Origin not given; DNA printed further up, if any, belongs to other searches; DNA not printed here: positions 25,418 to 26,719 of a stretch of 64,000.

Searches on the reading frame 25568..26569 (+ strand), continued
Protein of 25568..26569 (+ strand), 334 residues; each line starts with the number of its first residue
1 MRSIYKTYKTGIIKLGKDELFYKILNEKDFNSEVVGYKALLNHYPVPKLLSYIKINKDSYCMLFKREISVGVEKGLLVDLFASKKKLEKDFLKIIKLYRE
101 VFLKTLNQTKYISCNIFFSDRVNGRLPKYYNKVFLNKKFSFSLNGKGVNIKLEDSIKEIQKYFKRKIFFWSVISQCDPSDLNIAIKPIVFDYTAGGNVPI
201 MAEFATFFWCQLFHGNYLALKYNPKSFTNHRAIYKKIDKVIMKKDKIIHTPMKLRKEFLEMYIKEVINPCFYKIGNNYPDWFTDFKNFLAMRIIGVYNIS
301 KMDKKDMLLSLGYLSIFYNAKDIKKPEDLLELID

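Call 73: find_encoding_contigs(protein=P0036, flank=6000, max_places=1)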
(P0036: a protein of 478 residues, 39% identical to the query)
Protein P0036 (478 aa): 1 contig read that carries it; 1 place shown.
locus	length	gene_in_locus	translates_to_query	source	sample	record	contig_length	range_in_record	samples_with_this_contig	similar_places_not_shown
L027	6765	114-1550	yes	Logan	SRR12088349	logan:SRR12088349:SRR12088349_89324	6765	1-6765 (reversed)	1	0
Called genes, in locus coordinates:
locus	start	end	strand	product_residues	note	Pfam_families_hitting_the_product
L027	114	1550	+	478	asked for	PF00293:NUDIX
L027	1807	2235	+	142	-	-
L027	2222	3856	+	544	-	PF02543:Carbam_trans_N, PF16861:Carbam_trans_C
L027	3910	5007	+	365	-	PF01761:DHQ_synthase, PF24621:DHQS_C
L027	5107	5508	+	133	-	PF00293:NUDIX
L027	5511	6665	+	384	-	-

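Call 74: find_encoding_contigs(protein=P0015, flank=6000, max_places=1)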
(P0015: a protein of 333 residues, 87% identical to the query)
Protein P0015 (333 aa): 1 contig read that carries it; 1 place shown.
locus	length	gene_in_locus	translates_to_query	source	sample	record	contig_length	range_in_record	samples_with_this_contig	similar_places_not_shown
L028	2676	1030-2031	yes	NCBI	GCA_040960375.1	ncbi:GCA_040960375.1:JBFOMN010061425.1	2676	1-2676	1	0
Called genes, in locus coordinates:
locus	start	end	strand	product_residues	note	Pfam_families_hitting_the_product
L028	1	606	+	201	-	?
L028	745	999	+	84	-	-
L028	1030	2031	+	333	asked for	-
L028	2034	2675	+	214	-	?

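Call 82: list_cluster_members(proteins=[P0092, P0099, P0100, P0104, P0119, P0123, P0159, P0161, P0190, P0121])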
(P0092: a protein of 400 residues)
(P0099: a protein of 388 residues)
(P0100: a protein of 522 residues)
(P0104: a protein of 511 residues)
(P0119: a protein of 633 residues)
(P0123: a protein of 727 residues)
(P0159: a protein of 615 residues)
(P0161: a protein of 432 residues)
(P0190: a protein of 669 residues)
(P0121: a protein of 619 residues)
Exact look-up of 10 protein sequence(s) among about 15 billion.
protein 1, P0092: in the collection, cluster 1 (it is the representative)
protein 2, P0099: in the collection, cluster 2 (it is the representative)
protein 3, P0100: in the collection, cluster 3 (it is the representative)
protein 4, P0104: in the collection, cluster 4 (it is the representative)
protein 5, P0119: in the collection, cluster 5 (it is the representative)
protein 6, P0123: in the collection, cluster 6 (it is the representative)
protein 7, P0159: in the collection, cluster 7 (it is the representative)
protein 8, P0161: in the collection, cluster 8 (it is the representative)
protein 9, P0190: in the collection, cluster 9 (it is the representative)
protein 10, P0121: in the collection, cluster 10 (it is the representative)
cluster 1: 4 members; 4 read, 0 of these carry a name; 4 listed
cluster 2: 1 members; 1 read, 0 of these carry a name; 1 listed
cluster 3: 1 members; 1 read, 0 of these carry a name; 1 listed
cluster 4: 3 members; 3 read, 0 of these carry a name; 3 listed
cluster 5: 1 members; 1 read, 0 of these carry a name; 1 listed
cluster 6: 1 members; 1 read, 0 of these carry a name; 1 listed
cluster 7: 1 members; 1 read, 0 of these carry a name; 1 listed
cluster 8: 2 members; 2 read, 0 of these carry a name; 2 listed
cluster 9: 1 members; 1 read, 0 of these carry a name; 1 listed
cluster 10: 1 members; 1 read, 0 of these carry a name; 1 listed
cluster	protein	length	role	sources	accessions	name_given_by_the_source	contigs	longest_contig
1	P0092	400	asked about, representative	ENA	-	-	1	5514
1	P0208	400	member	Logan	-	-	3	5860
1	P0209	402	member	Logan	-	-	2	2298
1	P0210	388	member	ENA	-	-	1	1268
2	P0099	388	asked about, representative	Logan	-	-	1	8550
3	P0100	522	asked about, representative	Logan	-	-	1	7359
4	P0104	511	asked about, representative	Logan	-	-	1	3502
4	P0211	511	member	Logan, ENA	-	-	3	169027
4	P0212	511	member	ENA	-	-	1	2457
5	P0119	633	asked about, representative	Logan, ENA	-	-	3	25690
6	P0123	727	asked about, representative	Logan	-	-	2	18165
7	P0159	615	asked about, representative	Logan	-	-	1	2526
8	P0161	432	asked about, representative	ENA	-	-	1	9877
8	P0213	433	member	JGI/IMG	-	-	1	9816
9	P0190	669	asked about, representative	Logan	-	-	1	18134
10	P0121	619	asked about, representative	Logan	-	-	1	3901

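Call 83: find_encoding_contigs(protein=P0123, flank=7000, max_places=1)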
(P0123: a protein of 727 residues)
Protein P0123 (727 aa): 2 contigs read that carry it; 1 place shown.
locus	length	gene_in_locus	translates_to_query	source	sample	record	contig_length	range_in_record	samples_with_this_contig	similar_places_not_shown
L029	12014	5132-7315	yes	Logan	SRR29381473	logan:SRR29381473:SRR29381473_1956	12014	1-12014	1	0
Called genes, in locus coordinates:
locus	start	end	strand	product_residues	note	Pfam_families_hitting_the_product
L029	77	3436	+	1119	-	PF04313:HSDR_N (weak), PF00270:DEAD, PF04851:ResIII, PF18766:SWI2_SNF2, PF00271:Helicase_C (weak), PF08463:EcoEI_R_C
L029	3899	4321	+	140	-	PF01693:Cauli_VI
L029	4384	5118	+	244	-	PF00106:adh_short, PF13561:adh_short_C2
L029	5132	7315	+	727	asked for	-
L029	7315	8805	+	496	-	-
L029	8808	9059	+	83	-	PF00550:PP-binding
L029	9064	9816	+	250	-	PF02223:Thymidylate_kin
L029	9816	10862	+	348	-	-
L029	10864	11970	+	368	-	PF14907:NTP_transf_5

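Call 84: find_encoding_contigs(protein=P0119, flank=8000, max_places=1)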
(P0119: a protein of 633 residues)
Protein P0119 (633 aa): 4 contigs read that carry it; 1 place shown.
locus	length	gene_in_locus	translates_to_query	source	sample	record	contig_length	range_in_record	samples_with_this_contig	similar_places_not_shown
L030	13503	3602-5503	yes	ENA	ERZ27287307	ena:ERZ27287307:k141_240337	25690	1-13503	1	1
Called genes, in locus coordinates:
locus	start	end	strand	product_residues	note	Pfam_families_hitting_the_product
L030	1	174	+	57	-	?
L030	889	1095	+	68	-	-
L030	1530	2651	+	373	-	PF14659:Phage_int_SAM_3, PF00589:Phage_integrase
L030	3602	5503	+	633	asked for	-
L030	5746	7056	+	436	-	-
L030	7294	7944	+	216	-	-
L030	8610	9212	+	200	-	PF00300:His_Phos_1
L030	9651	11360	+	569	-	PF00664:ABC_membrane, PF00005:ABC_tran, PF02463:SMC_N (faint)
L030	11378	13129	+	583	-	PF00664:ABC_membrane, PF09818:ABC_ATPase (faint), PF00005:ABC_tran, PF13304:AAA_21 (faint), PF02463:SMC_N (weak)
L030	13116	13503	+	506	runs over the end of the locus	PF00501:AMP-binding, PF13193:AMP-binding_C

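Call 93: search_protein_families(library=padloc, proteins=[L018:10641-13070:+, L004:1794-3431:+, L004:5512-6663:-, L004:3422-4549:+], max_evalue=0.01)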
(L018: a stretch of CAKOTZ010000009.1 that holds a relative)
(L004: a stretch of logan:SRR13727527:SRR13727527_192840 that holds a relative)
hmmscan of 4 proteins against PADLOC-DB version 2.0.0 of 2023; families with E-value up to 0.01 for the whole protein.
L018:10641-13070:+ (810 aa): 3 families
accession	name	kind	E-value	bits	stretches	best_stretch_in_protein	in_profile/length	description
PDLC04899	PDC-S07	-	1.1e-07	29.6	1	679-736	34-95/135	-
PDLC04903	PDC-S09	-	2.3e-05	22.6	1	413-475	7-70/108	-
PDLC02911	VakA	-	8.4e-05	21.2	1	1-29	1-29/163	-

L004:1794-3431:+ (546 aa): 0 families

L004:5512-6663:- (384 aa): 0 families

L004:3422-4549:+ (376 aa): 0 families

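Call 94: search_protein_families(library=pfam, proteins=[L029:7315-8802:+, L029:9816-10859:+, L029:10864-11967:+, L030:5746-7053:+, L030:7294-7941:+], max_evalue=0.01)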
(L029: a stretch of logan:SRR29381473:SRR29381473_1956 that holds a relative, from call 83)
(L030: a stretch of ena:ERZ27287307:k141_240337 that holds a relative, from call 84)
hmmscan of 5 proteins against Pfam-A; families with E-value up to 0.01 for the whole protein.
L029:7315-8802:+ (496 aa): 0 families

L029:9816-10859:+ (348 aa): 0 families

L029:10864-11967:+ (368 aa): 1 family
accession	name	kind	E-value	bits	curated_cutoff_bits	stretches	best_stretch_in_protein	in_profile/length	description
PF14907.12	NTP_transf_5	-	1e-28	101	31.2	1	38-317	3-249/249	Uncharacterised nucleotidyltransferase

L030:5746-7053:+ (436 aa): 1 family
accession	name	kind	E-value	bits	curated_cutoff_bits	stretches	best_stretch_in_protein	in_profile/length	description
PF01909.29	NTP_transf_2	-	0.0045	17.8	21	0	238-280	14-61/93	Nucleotidyltransferase domain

L030:7294-7941:+ (216 aa): 0 families

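Call 97: find_related_loci(query=window:25568-26569:+, collection=metagenome_contigs, flank=8000)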
Query window:25568-26569:+ (334 aa) in metagenome_contigs; peptide patterns used: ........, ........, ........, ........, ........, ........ (x = any residue, [..] = any of these).
451 stretches matched a pattern, but none encodes a relative of the query by tblastn (E <= 1e-3).

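Call 98: find_related_loci(query=A1, collection=metagenome_contigs, flank=8000)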
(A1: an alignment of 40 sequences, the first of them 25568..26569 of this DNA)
Query A1 (334 aa) in metagenome_contigs; peptide patterns used: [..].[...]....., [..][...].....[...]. (x = any residue, [..] = any of these).
193 stretches matched a pattern; 35 encode a relative of the query (tblastn E <= 1e-3); 35 distinct loci.
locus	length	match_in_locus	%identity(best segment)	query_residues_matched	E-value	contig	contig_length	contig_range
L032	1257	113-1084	48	9-334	2e-113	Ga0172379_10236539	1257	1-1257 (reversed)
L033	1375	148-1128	45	11-334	9e-90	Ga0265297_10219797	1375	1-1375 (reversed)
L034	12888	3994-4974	45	11-334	5e-82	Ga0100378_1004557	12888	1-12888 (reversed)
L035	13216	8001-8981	45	11-334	5e-82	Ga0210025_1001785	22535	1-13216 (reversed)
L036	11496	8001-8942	41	16-332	7e-81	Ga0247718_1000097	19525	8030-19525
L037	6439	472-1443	43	11-334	3e-80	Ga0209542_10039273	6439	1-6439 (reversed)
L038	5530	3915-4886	43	11-334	3e-80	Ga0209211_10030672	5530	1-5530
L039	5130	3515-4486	43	11-334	3e-80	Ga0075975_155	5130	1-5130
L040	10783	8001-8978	45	11-333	5e-80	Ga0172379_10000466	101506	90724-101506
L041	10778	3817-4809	40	2-334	2e-76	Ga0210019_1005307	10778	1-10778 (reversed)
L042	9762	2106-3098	40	2-334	2e-76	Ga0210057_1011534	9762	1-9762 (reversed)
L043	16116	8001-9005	41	6-333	2e-76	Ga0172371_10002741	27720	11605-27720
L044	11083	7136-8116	44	11-334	4e-76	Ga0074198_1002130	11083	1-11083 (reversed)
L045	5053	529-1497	43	11-331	2e-75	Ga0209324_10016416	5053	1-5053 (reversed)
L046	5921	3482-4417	45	9-319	4e-74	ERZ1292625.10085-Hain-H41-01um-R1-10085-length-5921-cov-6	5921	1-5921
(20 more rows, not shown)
